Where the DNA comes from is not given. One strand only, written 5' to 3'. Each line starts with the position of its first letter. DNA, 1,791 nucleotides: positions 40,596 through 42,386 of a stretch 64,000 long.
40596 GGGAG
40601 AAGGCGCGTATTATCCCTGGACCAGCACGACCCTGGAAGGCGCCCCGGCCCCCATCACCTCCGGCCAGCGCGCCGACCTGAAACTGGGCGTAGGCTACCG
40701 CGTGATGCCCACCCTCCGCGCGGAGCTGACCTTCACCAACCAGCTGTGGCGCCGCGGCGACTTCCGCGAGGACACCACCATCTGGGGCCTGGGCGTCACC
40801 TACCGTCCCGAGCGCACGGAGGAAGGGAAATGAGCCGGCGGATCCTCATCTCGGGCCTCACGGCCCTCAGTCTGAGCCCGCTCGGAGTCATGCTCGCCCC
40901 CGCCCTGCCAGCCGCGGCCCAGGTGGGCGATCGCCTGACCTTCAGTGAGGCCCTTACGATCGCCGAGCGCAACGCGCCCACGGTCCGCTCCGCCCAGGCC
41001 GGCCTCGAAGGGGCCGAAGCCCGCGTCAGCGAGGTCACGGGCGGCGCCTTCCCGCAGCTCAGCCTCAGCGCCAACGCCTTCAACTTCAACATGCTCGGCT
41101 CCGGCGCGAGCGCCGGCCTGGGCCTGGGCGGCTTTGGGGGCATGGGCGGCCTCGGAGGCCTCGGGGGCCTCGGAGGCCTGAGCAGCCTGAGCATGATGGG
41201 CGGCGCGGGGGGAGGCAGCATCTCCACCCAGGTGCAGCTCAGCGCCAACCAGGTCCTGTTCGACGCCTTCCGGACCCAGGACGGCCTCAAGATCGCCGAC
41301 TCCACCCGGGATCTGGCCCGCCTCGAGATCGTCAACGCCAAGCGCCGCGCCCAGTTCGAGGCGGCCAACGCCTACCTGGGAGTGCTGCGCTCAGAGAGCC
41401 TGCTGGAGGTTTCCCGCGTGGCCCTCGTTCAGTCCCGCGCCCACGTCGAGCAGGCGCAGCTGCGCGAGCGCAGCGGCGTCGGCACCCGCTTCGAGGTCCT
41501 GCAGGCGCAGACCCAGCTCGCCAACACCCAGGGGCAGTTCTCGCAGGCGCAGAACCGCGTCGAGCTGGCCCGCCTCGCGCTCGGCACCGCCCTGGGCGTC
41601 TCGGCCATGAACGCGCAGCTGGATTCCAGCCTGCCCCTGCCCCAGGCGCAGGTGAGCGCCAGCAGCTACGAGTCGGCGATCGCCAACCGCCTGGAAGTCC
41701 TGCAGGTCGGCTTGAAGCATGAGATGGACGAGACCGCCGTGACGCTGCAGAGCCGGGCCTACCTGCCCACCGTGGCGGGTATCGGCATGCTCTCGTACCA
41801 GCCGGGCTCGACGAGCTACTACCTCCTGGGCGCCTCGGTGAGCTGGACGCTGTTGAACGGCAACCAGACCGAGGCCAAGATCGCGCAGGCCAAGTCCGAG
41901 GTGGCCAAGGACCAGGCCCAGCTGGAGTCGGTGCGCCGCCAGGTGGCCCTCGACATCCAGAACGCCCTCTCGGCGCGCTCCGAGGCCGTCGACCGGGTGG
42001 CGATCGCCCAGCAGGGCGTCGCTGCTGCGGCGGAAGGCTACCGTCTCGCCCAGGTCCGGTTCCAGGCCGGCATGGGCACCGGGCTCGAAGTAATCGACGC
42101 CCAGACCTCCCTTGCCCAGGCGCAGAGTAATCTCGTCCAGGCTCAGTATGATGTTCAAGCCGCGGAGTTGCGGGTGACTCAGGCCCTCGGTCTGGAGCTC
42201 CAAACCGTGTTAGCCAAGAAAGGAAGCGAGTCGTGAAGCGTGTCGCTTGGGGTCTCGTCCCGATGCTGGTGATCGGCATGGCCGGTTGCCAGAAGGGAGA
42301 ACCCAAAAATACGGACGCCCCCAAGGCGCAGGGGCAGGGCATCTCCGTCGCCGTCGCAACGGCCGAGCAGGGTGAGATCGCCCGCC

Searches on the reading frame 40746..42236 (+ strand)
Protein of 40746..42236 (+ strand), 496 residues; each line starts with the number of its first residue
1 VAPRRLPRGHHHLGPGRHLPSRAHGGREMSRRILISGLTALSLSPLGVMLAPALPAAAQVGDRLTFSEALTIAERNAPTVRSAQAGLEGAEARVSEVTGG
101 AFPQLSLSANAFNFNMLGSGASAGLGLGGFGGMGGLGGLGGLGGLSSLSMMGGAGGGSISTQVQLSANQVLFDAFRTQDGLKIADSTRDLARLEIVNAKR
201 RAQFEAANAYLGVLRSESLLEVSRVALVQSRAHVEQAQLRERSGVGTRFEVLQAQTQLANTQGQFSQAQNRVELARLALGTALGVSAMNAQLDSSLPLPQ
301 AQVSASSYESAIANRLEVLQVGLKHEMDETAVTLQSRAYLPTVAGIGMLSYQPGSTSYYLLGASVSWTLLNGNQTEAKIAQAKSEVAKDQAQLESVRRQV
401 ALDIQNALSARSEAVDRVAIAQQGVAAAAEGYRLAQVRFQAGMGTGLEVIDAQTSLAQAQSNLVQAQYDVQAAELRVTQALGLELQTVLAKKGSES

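Call 58: search_protein_families(library=pfam, proteins=[window:40746-42236:+], max_evalue=0.0001)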
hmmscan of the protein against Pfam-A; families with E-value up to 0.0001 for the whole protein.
window:40746-42236:+ (496 aa): 1 family
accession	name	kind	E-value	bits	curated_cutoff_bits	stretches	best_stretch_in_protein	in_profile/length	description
PF02321.23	OEP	-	2.8e-53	181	22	2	308-482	5-187/187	Outer membrane efflux protein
